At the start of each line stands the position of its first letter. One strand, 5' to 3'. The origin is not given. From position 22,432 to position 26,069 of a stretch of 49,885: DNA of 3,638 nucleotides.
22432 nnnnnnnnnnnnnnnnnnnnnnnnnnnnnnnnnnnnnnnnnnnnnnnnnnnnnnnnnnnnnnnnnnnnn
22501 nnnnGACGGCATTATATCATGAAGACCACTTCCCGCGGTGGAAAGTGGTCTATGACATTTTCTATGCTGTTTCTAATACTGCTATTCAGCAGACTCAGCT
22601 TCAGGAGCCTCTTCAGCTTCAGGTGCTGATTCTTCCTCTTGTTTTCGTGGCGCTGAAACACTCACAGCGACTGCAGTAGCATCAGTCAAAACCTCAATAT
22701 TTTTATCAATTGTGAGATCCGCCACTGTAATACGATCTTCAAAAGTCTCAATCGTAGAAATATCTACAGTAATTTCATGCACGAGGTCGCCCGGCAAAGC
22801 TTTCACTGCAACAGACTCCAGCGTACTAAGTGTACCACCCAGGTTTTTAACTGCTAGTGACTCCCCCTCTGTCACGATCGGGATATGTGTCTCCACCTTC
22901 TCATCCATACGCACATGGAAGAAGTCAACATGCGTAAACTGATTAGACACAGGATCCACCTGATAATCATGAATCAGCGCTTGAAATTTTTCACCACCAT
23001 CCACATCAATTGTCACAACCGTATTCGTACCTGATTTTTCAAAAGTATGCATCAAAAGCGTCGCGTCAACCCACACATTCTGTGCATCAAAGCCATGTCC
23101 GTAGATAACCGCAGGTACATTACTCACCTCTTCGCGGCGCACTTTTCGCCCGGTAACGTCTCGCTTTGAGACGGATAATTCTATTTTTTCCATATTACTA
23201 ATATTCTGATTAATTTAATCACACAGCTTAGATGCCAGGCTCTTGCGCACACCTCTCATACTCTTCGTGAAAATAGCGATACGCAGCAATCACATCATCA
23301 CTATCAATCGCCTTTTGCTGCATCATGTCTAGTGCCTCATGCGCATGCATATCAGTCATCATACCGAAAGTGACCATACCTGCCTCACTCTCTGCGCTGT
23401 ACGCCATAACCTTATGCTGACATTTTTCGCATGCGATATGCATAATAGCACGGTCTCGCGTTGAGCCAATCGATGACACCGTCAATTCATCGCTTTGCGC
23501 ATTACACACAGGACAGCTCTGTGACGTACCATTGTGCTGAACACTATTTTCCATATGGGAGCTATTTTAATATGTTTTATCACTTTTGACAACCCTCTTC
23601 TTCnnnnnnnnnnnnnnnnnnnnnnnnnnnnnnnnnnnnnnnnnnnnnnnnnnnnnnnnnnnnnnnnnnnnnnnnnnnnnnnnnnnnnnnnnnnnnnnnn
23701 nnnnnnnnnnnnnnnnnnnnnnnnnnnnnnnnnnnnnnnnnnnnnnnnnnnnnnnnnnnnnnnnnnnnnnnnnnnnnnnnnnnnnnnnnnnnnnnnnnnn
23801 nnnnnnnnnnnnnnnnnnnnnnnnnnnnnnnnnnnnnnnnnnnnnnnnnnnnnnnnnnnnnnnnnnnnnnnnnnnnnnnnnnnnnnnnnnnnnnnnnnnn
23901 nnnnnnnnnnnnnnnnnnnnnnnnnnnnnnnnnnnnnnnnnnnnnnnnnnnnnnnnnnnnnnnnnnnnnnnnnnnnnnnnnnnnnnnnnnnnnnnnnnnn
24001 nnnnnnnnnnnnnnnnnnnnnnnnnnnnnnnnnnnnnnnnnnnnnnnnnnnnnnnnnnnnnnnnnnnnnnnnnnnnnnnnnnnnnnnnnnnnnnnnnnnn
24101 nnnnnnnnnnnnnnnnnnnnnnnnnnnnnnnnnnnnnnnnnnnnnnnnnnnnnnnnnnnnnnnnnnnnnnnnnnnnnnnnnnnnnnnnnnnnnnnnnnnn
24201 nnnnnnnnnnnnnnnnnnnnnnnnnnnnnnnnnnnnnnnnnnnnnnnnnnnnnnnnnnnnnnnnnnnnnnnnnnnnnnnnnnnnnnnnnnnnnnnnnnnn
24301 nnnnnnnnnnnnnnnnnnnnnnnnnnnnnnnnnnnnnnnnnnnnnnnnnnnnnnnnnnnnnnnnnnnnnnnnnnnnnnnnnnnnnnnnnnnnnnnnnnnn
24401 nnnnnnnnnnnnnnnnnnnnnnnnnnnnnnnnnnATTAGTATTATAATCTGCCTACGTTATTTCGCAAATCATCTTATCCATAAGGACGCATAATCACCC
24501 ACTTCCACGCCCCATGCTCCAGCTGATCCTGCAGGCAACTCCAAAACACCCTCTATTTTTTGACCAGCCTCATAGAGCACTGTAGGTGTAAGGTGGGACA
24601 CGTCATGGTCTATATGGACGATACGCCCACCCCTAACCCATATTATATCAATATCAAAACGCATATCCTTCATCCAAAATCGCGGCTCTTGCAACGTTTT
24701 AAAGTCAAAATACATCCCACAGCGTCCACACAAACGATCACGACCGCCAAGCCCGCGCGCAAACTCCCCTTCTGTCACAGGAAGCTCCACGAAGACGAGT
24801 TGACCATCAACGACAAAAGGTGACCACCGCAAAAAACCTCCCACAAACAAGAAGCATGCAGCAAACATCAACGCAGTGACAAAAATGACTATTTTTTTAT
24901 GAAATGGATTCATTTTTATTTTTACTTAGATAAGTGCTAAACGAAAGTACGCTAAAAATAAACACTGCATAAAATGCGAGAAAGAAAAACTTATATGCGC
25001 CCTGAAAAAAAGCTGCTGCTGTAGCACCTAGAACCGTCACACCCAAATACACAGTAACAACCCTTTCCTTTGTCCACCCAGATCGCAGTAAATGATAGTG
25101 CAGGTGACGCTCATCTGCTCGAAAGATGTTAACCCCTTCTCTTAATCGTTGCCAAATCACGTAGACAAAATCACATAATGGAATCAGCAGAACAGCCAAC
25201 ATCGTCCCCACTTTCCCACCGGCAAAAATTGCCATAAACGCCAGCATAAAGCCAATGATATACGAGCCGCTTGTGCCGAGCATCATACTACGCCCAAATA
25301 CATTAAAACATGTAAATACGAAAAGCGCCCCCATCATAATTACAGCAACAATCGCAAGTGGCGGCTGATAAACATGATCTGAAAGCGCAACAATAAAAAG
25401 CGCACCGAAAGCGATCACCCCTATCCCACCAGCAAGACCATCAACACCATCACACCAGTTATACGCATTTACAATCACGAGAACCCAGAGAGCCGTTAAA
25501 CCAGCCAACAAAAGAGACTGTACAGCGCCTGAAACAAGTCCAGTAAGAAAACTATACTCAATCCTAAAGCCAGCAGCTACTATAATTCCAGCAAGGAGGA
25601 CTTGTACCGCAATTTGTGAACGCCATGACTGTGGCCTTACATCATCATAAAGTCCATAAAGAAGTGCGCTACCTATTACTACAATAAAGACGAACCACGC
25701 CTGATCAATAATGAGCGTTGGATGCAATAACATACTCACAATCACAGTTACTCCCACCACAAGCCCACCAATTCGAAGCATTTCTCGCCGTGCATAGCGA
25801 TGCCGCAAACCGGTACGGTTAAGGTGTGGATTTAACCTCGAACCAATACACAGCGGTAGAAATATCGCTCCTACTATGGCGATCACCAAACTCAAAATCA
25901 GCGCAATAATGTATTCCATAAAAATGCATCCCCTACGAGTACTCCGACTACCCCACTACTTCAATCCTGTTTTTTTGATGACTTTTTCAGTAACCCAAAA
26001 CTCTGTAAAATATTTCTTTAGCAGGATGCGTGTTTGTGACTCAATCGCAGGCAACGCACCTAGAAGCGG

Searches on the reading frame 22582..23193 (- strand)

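Call 66: search_protein_families(library=pfam, proteins=[window:22582-23193:-], max_evalue=0.00001)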
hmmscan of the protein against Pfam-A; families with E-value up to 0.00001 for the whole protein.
window:22582-23193:- (203 aa): 2 families
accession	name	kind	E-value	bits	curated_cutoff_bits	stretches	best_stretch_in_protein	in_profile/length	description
PF01386.24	Ribosomal_L25p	-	2.6e-17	63.5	23.6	1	7-91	2-82/82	Ribosomal L25p family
PF14693.11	Ribosomal_TL5_C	-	1.9e-16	60.6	27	1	99-183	1-84/84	Ribosomal protein TL5, C-terminal domain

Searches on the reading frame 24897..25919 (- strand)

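Call 66: search_protein_families(library=pfam, proteins=[window:24897-25919:-], max_evalue=0.00001)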
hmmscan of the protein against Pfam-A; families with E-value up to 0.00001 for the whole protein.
window:24897-25919:- (340 aa): 1 family
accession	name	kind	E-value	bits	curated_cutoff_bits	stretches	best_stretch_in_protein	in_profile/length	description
PF00953.26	Glycos_transf_4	-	2.1e-23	83.5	27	1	76-232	2-158/160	Glycosyl transferase family 4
